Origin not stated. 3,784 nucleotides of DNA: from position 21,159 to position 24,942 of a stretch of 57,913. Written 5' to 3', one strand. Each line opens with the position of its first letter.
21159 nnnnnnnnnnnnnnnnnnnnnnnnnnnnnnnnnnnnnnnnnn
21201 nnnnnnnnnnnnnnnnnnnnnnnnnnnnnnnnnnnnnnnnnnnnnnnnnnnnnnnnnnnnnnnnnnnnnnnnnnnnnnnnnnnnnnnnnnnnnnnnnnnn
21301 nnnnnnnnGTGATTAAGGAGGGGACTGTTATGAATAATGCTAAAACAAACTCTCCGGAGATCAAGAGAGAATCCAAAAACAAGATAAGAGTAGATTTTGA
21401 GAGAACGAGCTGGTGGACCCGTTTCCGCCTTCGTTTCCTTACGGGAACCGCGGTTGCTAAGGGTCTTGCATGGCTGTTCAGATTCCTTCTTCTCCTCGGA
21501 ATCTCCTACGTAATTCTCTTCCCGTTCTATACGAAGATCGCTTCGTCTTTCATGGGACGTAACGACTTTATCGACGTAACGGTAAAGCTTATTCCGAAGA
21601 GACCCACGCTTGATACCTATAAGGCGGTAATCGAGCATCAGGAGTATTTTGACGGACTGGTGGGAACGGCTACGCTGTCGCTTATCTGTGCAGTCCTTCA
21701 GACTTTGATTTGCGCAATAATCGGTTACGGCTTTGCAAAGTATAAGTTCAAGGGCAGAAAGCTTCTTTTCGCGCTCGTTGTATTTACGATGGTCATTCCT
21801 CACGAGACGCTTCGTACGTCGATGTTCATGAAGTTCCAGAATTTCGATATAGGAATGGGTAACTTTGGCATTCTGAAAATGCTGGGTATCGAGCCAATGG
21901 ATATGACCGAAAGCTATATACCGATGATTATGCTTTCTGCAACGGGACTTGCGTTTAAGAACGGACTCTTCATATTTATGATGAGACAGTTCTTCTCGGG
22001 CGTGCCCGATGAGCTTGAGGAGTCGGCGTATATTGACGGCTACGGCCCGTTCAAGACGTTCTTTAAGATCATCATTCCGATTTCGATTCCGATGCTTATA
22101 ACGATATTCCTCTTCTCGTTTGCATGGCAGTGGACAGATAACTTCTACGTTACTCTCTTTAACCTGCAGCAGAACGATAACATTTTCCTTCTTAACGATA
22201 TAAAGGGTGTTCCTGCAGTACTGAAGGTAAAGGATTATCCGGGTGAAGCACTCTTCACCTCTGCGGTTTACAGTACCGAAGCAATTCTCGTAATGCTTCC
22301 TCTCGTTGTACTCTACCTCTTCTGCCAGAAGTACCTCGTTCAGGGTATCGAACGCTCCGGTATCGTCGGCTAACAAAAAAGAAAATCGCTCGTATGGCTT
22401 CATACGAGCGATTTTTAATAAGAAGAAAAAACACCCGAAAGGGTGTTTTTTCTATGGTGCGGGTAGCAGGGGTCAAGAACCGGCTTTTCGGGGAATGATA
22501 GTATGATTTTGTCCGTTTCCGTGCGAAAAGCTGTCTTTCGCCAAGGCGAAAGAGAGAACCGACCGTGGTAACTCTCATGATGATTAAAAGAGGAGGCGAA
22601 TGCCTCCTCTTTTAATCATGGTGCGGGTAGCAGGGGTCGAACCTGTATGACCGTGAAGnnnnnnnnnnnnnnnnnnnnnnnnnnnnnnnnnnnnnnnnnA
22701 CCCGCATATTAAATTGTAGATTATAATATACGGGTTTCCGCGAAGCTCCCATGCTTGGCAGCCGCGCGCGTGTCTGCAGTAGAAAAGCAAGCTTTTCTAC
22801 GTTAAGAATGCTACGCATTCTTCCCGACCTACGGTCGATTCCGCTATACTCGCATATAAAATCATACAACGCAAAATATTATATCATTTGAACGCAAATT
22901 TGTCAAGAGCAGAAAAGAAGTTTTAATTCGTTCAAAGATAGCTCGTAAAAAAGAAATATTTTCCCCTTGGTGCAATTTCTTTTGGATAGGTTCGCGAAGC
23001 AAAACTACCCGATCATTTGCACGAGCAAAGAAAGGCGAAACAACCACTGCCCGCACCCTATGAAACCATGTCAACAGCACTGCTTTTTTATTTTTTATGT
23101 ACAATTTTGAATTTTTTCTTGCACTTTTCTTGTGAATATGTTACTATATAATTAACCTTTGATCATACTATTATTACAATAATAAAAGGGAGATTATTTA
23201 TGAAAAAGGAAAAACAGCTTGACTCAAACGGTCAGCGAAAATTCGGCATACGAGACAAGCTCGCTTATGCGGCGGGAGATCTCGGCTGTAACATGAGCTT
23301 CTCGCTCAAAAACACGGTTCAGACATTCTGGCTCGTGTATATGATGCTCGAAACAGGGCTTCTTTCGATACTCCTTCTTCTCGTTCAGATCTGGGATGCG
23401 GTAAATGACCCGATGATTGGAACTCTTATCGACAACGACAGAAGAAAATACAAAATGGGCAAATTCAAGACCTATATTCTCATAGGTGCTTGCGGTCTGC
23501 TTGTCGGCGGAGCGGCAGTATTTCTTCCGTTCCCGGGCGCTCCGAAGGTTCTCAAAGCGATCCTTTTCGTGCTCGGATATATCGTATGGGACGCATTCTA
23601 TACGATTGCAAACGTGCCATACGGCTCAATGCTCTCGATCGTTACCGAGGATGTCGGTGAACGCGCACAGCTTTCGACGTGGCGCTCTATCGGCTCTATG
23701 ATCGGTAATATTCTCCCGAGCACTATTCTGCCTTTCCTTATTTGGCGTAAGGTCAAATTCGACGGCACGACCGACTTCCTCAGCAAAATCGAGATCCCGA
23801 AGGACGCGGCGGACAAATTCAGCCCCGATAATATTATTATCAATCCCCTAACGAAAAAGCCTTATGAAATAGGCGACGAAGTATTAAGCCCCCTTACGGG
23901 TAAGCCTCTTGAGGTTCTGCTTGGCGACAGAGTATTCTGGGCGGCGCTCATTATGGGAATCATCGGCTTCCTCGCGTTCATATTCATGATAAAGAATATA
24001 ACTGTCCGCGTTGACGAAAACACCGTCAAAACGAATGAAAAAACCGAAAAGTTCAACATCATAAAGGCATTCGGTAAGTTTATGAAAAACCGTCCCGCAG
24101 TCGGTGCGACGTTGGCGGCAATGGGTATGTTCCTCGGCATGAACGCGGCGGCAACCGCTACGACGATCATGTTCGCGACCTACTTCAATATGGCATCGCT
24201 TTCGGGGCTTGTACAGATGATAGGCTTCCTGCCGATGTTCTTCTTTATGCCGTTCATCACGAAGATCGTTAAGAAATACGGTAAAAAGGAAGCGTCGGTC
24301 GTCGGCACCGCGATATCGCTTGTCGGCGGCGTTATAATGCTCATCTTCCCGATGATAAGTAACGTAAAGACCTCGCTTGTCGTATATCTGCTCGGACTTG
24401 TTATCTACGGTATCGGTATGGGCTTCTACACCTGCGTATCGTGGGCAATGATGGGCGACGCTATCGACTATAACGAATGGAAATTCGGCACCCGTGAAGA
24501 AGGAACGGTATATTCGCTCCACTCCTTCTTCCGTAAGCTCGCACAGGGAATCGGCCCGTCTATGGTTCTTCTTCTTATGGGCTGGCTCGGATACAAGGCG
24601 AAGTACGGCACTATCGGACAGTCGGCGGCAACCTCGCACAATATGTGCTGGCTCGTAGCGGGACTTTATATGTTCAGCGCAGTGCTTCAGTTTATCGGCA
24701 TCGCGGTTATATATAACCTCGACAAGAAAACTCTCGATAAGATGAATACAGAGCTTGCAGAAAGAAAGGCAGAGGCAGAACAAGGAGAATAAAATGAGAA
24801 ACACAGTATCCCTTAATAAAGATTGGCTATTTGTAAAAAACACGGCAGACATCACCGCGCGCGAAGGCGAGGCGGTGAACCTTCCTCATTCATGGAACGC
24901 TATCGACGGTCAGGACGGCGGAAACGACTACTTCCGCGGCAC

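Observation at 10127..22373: Atypical 12-kb carbohydrate ABC locus: one giant SBP, four permeases, an NHL-TPR-Yip1 membrane protein and a ~1030-aa secreted unknown, with no ATPase or regulator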

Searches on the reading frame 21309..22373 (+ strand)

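Call 3: search_protein_families(library=pfam, proteins=[window:21309-22373:+], max_evalue=0.01)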
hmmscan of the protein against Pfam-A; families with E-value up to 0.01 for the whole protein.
window:21309-22373:+ (354 aa): 1 family
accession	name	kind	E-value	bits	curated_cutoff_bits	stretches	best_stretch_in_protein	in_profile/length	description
PF00528.27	BPD_transp_1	-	1.2e-12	48.4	26.4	1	137-348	3-183/184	Binding-protein-dependent transport system inner membrane component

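Call 9: search_protein_families(library=ncbifam, proteins=[window:21309-22373:+], max_evalue=0.01)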
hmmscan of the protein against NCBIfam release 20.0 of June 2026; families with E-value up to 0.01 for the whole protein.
window:21309-22373:+ (354 aa): 16 families
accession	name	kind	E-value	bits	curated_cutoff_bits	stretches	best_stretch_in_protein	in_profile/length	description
NF008231.0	PRK10998.1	equivalog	2.3e-20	73.4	261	1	59-352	17-294/296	maltose ABC transporter permease MalG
NF008210.0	PRK10973.1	equivalog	6.6e-18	65.4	297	1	51-347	6-276/281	sn-glycerol-3-phosphate ABC transporter permease UgpE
NF040932.1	ABC_arch_GlcU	equivalog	4.7e-17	62.5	340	1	60-348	7-265/272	glucose ABC transporter permease GlcU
NF040839.1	tungstate_WtpB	equivalog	3.2e-13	49.9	340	1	94-272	23-191/251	tungstate ABC transporter permease WtpB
TIGR01581.1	Mo_ABC_porter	hypoth_equivalog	1.6e-10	40.9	210.3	1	116-272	22-169/225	ABC transporter permease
NF007044.0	PRK09497.1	equivalog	6.6e-10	38.9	348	1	67-343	21-278/285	spermidine/putrescine ABC transporter permease PotB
NF007047.0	PRK09500.1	equivalog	1.4e-09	38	326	1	97-189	40-132/257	spermidine/putrescine ABC transporter permease PotC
TIGR02141.1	modB_ABC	equivalog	3.2e-07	30.2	182.6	1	123-272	6-146/208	molybdate ABC transporter permease subunit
TIGR02139.1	permease_CysT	equivalog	5.6e-07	29.4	246.1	1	100-274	35-200/265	sulfate ABC transporter permease subunit CysT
NF008232.0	PRK10999.1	equivalog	8.5e-07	28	392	1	117-283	287-452/520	maltose ABC transporter permease MalF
NF007852.0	PRK10561.1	equivalog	7.4e-06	26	335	1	100-281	55-233/295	sn-glycerol-3-phosphate ABC transporter permease UgpA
NF040931.1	ABC_arch_GlcT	equivalog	1.2e-05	25.1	360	1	95-281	33-220/278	glucose ABC transporter permease GlcT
NF006939.0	PRK09421.1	equivalog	1.9e-05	24.2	262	1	125-273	20-160/230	molybdate ABC transporter permease subunit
NF008208.0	PRK10971.1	equivalog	0.00038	20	415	1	122-320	65-252/277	sulfate/thiosulfate ABC transporter permease CysT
TIGR00969.1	3a0106s02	subfamily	0.00051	19.6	240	0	101-163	47-109/272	sulfate ABC transporter permease subunit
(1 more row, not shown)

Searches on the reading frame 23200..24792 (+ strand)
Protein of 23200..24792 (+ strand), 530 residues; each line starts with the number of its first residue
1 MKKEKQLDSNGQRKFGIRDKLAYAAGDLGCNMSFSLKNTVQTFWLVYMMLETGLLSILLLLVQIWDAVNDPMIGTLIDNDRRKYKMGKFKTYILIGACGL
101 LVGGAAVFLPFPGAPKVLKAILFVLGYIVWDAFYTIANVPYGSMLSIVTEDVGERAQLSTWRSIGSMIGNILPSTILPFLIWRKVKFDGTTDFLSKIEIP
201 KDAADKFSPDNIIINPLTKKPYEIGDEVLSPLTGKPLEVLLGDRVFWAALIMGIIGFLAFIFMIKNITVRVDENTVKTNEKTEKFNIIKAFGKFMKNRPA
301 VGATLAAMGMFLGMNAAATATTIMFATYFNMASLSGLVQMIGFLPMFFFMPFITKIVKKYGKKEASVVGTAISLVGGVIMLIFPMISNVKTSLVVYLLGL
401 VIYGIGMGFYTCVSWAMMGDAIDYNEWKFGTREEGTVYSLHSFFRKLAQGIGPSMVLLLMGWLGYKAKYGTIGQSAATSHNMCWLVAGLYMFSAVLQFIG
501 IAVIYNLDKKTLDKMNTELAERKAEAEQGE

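Call 6: search_protein_families(library=pfam, proteins=[window:23200-24792:+], max_evalue=0.001)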
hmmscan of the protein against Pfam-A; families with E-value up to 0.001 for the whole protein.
window:23200-24792:+ (530 aa): 2 families
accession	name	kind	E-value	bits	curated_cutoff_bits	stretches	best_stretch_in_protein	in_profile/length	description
PF13347.12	MFS_2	-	5.9e-60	203.4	27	1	23-507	2-425/427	MFS/sugar transport protein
PF07690.21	MFS_1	-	1.1e-18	67.7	33.4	1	247-453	152-347/347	Major Facilitator Superfamily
